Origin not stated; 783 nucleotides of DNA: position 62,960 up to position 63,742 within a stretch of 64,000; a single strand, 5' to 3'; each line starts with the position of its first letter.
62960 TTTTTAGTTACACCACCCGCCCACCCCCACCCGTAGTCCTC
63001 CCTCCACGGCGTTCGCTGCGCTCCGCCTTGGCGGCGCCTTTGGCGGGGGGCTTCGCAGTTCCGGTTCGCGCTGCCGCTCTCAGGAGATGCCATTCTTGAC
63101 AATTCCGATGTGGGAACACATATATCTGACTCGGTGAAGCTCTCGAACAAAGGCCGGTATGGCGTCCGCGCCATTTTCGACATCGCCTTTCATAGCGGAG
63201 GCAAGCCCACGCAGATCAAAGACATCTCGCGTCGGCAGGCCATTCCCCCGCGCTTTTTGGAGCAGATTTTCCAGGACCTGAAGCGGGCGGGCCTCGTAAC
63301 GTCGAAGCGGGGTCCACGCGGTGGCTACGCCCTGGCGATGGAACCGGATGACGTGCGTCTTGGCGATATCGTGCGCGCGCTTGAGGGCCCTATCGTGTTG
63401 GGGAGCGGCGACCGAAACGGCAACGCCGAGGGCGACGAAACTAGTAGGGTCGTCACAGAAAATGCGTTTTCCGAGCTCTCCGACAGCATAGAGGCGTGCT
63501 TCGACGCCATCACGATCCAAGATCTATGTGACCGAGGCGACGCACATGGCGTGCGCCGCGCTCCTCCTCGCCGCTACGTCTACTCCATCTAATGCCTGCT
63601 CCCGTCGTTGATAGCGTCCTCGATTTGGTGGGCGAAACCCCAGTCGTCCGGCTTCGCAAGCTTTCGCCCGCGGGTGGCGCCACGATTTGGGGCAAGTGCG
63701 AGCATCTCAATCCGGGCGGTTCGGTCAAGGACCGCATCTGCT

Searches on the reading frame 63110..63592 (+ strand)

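Call 68: search_protein_families(library=pfam, proteins=[window:63110-63592:+], max_evalue=0.00001)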
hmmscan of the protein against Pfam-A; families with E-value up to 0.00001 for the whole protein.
window:63110-63592:+ (160 aa): 1 family
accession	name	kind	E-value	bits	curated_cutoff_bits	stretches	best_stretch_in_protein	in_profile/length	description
PF02082.26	Rrf2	-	5.2e-37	127.4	30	1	11-141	1-131/132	Iron-dependent Transcriptional regulator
